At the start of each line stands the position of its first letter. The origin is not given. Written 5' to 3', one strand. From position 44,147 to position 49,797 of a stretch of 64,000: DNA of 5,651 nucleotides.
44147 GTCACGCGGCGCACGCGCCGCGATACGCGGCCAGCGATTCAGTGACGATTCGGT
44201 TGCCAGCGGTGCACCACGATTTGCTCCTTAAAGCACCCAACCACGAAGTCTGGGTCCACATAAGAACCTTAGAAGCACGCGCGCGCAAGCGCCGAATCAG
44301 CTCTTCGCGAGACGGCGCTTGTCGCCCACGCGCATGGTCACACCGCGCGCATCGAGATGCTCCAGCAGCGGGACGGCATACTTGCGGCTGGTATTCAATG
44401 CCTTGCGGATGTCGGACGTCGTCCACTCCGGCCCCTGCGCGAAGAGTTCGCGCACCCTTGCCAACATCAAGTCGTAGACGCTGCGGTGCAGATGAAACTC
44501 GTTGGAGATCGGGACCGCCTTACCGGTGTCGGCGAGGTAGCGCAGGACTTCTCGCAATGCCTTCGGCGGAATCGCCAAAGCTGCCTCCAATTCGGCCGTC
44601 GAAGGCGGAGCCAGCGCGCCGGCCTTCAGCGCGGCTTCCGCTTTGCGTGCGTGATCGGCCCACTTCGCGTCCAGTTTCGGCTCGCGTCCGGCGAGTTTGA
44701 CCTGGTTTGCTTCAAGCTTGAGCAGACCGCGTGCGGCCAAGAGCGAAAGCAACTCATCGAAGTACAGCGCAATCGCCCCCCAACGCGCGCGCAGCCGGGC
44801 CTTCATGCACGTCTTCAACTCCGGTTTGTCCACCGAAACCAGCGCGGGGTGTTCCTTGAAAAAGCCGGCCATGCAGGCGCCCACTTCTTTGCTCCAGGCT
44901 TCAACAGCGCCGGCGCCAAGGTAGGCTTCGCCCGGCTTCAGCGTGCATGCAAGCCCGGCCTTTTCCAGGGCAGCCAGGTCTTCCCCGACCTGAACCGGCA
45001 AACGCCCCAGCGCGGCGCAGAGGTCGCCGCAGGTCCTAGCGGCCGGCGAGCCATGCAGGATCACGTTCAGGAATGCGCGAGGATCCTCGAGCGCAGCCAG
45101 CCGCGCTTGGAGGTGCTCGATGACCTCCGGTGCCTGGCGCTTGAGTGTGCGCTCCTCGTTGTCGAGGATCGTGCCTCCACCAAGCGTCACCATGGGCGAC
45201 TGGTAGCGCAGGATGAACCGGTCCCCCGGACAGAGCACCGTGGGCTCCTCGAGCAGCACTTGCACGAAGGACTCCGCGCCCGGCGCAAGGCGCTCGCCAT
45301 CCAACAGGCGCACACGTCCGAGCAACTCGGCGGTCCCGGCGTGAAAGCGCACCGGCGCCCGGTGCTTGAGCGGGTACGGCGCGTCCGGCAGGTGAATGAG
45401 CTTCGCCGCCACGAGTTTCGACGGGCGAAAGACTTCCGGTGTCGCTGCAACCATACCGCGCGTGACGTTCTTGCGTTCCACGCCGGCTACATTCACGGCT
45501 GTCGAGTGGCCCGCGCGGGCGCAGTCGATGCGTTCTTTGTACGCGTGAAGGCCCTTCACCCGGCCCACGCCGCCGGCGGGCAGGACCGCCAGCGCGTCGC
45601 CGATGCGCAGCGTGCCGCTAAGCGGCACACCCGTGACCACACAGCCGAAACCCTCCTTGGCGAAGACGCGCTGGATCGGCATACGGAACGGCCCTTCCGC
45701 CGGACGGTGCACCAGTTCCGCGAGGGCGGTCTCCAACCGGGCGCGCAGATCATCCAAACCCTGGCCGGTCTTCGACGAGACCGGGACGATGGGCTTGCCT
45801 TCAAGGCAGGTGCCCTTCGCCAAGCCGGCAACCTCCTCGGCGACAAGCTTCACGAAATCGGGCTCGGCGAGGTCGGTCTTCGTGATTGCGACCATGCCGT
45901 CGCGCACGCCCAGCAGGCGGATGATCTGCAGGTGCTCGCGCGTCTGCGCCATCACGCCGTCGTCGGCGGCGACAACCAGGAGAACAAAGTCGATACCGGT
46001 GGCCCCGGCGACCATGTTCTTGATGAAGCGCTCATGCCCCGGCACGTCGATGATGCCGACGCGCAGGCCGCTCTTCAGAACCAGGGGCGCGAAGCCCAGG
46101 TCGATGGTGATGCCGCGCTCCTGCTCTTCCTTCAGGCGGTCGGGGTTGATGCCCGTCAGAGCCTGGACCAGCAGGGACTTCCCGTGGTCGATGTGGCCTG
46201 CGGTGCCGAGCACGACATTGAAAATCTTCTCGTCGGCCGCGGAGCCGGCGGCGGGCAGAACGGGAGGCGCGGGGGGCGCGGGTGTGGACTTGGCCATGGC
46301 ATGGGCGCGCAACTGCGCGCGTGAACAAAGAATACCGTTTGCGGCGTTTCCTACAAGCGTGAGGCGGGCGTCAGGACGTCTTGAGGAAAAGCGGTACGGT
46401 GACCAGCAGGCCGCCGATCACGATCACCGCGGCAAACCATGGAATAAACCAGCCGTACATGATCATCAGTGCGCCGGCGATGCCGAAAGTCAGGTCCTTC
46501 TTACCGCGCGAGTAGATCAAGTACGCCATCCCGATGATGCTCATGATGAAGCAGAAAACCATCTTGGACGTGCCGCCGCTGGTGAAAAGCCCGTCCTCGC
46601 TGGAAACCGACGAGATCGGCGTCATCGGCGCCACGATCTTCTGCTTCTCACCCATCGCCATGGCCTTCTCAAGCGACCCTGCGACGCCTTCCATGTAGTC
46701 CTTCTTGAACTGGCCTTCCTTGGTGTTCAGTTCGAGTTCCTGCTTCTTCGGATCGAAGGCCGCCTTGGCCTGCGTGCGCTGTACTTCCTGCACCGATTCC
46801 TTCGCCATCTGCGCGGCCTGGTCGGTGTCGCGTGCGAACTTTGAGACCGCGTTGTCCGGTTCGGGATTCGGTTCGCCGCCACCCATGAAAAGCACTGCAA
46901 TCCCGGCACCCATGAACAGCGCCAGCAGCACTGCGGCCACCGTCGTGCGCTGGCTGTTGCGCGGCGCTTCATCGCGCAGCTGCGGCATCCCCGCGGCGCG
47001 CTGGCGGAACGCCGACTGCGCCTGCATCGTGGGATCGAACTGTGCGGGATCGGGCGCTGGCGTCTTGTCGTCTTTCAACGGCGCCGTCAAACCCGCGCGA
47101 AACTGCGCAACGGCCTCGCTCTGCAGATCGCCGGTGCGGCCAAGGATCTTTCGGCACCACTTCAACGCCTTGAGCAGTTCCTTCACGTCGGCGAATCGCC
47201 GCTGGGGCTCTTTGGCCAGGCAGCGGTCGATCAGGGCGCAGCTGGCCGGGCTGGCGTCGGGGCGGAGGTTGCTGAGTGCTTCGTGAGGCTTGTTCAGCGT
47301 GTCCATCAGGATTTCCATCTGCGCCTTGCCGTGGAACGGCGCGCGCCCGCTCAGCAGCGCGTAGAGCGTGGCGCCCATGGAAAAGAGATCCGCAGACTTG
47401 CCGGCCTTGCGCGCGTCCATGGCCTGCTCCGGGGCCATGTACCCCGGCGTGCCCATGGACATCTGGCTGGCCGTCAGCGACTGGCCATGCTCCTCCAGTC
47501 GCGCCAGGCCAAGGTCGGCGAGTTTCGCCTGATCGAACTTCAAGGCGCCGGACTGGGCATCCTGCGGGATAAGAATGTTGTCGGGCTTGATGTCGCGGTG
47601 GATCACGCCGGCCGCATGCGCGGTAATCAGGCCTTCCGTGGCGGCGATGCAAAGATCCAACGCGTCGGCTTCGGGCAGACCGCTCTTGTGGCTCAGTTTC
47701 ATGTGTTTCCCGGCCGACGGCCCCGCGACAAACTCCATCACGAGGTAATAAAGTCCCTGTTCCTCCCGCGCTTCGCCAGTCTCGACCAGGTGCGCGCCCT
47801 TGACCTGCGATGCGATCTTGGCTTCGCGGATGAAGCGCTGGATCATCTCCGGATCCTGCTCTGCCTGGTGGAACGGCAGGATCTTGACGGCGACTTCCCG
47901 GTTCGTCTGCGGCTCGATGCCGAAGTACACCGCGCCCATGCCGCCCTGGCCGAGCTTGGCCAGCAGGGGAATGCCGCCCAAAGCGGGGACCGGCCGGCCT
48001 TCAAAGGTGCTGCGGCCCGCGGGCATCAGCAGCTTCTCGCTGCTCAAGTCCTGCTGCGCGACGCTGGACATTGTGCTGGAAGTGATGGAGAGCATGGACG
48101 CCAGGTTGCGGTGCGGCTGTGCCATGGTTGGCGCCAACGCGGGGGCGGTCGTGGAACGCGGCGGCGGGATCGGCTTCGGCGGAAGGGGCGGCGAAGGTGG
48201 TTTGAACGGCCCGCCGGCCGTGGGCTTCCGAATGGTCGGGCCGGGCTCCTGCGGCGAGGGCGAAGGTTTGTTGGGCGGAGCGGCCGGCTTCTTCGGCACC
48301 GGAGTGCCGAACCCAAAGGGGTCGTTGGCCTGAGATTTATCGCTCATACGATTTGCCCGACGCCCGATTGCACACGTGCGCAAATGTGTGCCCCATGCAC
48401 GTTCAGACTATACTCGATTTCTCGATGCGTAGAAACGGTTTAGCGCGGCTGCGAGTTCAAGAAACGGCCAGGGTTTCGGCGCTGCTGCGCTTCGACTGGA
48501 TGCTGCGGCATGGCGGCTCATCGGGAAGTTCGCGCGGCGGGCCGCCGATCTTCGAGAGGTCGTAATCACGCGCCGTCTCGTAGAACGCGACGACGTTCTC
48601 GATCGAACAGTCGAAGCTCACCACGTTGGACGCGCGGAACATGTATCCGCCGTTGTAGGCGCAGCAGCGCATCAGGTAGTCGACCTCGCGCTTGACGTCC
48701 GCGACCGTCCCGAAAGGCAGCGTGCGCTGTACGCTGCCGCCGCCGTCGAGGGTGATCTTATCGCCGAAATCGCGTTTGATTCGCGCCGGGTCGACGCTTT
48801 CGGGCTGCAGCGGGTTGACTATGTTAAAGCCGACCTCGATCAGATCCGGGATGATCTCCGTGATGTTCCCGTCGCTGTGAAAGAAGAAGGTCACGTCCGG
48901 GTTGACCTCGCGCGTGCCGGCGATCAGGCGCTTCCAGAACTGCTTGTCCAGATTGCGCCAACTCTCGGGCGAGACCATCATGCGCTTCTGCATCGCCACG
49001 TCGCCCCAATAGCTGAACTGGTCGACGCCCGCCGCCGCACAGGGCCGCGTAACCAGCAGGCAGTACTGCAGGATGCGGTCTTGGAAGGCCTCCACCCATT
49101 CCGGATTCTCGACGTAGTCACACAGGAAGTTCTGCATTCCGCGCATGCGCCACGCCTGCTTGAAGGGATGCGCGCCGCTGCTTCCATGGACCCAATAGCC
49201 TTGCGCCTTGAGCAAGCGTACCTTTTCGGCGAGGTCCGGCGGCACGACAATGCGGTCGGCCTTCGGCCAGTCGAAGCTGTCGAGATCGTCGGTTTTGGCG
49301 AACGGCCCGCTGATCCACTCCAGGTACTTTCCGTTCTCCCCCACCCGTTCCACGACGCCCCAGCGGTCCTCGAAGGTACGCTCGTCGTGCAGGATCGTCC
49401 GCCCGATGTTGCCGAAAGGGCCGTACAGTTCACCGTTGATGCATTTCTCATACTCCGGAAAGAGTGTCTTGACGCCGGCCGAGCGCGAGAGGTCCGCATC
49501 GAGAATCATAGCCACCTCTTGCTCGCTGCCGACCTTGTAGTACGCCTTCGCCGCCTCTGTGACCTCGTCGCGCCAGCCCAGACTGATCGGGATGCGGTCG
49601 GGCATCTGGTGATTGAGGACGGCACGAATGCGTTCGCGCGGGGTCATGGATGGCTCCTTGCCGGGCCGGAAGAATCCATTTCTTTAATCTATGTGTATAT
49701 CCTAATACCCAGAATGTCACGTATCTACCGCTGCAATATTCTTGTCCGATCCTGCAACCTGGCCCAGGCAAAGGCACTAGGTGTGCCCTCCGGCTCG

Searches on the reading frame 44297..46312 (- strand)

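Call 7: search_protein_families(library=pfam, proteins=[window:44297-46312:-], max_evalue=0.01)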
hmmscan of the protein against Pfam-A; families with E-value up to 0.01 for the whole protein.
window:44297-46312:- (671 aa): 5 families
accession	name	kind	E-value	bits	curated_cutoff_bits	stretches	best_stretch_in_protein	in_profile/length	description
PF00009.33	GTP_EFTU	-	8.3e-34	117.2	26.5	1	34-194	5-183/188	Elongation factor Tu GTP binding domain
PF09107.17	SelB-wing_3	-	2.8e-18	65.6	23.2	1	623-668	2-47/47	Elongation factor SelB, winged helix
PF25461.1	Beta-barrel_SelB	-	4.2e-16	59.4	27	1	309-386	8-77/80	Selenocysteine-specific elongation factor, beta-barrel domain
PF03144.31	GTP_EFTU_D2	-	1e-08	35.9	30.3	1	224-289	2-72/73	Elongation factor Tu domain 2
PF01926.29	MMR_HSR1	-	0.00011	22.7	21.9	1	37-131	4-100/113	50S ribosome-binding GTPase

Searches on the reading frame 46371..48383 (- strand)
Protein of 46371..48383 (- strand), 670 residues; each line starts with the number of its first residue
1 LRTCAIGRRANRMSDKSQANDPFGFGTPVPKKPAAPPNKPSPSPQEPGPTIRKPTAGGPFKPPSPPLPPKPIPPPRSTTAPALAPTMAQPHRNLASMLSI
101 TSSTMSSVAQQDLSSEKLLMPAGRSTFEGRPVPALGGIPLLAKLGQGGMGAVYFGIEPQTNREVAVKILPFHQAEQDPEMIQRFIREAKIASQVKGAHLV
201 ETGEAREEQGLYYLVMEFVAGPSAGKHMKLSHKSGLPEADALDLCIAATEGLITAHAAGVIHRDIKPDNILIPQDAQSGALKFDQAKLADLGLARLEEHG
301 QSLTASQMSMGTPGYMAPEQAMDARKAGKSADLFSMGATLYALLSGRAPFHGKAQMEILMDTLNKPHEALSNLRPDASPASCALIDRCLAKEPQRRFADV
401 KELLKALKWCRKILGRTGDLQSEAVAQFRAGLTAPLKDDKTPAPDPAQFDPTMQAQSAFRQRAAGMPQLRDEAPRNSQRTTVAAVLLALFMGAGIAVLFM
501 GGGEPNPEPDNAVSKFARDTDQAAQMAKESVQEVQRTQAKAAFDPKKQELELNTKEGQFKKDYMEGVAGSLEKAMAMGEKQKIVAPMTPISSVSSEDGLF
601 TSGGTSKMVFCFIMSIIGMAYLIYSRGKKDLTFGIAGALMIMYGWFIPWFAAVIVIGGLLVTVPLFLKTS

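Call 7: search_protein_families(library=pfam, proteins=[window:46371-48383:-], max_evalue=0.01)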
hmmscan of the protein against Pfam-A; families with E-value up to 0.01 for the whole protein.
window:46371-48383:- (670 aa): 4 families
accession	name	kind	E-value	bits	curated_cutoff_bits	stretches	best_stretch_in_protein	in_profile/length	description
PF00069.31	Pkinase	-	7.6e-47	160.3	31.7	1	142-404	5-258/263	Protein kinase domain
PF07714.23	PK_Tyr_Ser-Thr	-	5.2e-28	98.5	23.1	1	140-397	3-249/258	Protein tyrosine and serine/threonine kinase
PF17667.7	Pkinase_fungal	-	1.6e-05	24.3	24.1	1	240-320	290-364/387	Fungal protein kinase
PF01636.29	APH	-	2.9e-05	24.4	23.2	0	240-291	148-202/239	Phosphotransferase enzyme family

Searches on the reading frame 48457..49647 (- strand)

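Call 7: search_protein_families(library=pfam, proteins=[window:48457-49647:-], max_evalue=0.01)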
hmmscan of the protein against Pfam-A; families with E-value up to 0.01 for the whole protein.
window:48457-49647:- (396 aa): 1 family
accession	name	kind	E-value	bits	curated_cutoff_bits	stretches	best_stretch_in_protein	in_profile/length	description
PF01208.23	URO-D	-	3.7e-16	59.5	23.9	1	137-362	120-346/346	Uroporphyrinogen decarboxylase (URO-D)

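Call 8: search_protein_families(library=ncbifam, proteins=[window:48457-49647:-], max_evalue=1)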
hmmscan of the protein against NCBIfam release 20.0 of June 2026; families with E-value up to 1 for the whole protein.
window:48457-49647:- (396 aa): 3 families
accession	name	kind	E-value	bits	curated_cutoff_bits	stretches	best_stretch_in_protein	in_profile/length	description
TIGR01463.1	mtaA_cmuA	subfamily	2e-12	47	235.4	1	159-362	145-338/340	MtaA/CmuA family methyltransferase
NF004889.0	PRK06252.1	subfamily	9.9e-10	37.9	244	1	161-363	148-337/340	methylcobalamin:coenzyme M methyltransferase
NF040654.1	MtaA_Meth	equivalog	1.9e-07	30.4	400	1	160-324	145-301/337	methylcobamide:CoM methyltransferase MtaA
